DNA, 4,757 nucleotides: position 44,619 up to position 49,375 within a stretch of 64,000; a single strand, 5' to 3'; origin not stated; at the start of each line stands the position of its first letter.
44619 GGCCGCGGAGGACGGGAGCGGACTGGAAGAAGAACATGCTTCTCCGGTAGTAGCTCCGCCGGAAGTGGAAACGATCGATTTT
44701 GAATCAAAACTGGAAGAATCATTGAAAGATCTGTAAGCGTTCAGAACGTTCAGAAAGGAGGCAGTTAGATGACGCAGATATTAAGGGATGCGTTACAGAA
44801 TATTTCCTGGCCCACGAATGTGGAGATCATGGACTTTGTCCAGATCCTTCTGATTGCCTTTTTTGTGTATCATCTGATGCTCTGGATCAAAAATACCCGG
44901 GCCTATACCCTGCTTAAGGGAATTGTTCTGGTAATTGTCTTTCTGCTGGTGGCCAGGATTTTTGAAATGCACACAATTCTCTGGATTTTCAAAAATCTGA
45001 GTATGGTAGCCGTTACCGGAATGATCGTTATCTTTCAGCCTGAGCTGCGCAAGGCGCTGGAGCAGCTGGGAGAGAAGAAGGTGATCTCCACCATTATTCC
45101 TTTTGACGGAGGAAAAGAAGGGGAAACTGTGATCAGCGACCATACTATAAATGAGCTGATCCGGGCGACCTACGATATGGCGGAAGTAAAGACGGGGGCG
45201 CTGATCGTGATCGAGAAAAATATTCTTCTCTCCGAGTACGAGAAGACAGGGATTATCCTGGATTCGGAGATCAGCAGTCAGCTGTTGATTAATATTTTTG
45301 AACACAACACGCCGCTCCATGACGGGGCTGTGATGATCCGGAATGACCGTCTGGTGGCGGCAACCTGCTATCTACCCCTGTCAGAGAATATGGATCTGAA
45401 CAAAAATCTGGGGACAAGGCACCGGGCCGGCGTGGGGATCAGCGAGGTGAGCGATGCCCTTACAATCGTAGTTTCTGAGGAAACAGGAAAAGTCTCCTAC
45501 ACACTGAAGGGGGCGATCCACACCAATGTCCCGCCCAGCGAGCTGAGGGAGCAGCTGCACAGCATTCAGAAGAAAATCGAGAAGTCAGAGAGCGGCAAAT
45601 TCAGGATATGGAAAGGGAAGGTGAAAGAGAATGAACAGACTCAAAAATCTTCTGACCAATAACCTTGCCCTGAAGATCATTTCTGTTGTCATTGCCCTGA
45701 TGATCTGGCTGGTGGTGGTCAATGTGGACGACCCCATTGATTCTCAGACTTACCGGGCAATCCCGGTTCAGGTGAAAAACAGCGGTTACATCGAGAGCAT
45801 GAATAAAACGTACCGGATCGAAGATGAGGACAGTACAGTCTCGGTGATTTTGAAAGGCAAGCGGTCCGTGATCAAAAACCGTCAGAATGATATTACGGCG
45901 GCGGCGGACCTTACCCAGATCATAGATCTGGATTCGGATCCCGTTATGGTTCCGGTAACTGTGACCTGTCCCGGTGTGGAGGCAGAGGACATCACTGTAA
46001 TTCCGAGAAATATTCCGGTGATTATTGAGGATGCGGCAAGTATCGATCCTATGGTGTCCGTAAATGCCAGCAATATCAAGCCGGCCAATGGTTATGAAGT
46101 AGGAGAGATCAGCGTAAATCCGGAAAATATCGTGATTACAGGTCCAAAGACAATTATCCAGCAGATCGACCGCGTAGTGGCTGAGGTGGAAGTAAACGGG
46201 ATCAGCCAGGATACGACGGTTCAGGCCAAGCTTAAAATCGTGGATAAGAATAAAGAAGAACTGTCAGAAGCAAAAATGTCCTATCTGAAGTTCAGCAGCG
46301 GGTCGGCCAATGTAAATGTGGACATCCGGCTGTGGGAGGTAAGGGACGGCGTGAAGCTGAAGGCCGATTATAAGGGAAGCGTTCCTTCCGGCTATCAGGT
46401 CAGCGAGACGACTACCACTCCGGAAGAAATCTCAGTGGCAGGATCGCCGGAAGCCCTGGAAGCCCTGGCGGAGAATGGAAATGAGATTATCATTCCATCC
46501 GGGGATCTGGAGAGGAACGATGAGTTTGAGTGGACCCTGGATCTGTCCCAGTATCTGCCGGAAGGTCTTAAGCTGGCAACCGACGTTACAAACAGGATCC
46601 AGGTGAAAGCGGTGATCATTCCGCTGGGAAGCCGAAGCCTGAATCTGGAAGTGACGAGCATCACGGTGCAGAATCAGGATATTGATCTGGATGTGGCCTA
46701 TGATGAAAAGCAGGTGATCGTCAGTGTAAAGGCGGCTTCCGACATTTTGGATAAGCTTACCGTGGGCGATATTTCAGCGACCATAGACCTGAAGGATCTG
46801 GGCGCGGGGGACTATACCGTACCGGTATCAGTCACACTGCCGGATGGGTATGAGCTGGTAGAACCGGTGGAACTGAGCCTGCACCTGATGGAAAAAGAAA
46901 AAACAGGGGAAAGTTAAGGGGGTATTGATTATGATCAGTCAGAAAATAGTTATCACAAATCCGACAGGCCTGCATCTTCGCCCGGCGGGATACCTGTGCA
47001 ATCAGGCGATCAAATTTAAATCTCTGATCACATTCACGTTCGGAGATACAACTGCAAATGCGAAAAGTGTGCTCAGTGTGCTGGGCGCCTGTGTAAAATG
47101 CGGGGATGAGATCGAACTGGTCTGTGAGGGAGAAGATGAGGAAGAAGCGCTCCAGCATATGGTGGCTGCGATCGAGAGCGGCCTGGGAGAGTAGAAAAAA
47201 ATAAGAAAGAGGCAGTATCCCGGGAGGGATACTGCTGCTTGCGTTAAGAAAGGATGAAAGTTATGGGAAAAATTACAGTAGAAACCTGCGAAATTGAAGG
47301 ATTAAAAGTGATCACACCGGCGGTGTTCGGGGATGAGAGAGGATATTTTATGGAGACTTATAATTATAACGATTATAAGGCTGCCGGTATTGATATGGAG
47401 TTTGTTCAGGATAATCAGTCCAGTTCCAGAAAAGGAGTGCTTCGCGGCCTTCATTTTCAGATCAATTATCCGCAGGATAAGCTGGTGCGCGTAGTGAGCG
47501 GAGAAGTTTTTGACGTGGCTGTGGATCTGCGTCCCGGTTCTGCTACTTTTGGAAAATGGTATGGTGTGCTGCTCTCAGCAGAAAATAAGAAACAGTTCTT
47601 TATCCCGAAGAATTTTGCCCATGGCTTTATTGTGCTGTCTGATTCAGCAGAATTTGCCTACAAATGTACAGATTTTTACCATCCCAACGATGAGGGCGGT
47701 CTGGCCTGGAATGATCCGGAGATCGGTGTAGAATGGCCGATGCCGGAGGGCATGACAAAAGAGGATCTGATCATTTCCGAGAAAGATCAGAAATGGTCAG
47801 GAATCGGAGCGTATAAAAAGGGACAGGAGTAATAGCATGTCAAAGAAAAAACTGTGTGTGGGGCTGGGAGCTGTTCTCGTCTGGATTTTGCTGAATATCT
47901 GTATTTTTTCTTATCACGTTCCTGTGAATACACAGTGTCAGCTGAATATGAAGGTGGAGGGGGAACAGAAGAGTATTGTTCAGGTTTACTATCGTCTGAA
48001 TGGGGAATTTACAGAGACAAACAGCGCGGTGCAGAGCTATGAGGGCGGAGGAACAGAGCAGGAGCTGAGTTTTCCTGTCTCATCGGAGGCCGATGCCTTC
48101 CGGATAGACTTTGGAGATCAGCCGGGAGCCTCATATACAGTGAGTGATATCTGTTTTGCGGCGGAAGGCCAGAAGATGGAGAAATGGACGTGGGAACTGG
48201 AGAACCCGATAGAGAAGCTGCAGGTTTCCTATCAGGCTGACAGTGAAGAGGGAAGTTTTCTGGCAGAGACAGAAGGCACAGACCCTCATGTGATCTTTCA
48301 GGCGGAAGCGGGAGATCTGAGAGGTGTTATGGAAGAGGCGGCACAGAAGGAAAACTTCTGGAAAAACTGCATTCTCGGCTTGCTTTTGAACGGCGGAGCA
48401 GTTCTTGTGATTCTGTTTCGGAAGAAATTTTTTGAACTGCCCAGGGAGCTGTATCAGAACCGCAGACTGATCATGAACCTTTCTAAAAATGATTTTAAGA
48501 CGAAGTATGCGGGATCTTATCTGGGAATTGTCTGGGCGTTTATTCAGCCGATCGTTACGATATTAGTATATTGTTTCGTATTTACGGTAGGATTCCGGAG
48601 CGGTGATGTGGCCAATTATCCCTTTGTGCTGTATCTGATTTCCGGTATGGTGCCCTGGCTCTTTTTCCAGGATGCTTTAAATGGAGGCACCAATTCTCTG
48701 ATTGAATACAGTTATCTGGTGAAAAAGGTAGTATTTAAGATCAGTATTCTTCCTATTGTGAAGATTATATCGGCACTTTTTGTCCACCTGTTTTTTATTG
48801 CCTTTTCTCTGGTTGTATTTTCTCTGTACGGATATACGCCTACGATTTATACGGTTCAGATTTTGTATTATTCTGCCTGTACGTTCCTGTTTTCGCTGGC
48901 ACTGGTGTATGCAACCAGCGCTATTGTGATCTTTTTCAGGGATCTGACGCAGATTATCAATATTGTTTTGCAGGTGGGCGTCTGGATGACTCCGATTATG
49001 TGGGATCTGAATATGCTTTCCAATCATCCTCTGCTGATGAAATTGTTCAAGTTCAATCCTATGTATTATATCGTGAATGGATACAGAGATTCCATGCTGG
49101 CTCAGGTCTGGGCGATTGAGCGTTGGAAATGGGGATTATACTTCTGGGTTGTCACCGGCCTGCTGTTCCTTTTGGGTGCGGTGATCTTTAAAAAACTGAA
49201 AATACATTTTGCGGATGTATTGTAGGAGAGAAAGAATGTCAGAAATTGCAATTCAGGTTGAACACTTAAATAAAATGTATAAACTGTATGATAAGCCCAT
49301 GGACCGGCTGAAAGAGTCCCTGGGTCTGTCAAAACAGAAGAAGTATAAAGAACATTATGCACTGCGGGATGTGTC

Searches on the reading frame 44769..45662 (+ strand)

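Call 19: search_protein_families(library=pfam, proteins=[window:44769-45662:+], max_evalue=0.0001)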
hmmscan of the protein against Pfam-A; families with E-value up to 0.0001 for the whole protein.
window:44769-45662:+ (297 aa): 2 families
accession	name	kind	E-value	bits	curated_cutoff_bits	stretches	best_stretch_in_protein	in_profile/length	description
PF02457.21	DAC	-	1.2e-42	144.7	27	1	132-249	2-118/119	DisA bacterial checkpoint controller nucleotide-binding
PF19293.4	CdaA_N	-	4.7e-11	43.1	23.8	1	16-92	3-80/81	CdaA N-terminal transmembrane domain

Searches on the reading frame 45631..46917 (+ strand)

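Call 19: search_protein_families(library=pfam, proteins=[window:45631-46917:+], max_evalue=0.0001)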
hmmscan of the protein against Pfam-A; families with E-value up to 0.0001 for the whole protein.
window:45631-46917:+ (428 aa): 1 family
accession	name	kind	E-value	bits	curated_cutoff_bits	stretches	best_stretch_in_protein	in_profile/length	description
PF07949.17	YbbR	-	2.2e-22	79.6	22.3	1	148-211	9-73/81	YbbR-like protein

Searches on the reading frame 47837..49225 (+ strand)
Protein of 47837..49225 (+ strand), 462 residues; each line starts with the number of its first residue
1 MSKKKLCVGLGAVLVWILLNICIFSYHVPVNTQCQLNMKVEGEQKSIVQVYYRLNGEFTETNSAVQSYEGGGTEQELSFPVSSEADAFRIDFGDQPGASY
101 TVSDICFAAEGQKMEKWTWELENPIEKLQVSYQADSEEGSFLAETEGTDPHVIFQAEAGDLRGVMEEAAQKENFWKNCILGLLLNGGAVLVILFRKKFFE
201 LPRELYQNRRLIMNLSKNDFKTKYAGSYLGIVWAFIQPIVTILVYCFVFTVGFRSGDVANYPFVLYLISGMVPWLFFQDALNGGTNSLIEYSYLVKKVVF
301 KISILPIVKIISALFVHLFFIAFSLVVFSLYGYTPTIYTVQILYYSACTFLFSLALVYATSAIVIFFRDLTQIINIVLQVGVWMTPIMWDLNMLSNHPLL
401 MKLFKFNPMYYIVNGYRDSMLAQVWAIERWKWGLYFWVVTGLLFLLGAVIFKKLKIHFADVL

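Call 7: search_protein_families(library=pfam, proteins=[window:47837-49225:+], max_evalue=0.01)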
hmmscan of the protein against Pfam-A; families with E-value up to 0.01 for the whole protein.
window:47837-49225:+ (462 aa): 1 family
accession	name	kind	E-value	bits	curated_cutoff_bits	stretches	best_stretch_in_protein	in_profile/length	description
PF01061.29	ABC2_membrane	-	2.8e-14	53.6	26.9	1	212-420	3-210/211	ABC-2 type transporter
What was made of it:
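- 47837..49225 (+): Wzm ABC-2 permease (462 aa) with a ~200-aa N-terminal extension. The extension is a TM helix (res 4-31), a soluble beta domain (~27-175) and a second TM helix (174-196), ahead of the ABC2 core (212-420). PF01061 hits residues 212-420 (call 7).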

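Call 8: search_protein_families(library=ncbifam, proteins=[window:47837-49225:+], max_evalue=0.01)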
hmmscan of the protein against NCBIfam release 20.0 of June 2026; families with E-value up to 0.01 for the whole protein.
window:47837-49225:+ (462 aa): 1 family
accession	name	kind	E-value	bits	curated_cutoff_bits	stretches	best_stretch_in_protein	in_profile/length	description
NF050109.1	galactan_ABC_perm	equivalog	2.3e-16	60.1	380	1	198-442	11-255/272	galactan export ABC transporter permease subunit Wzm/RfbD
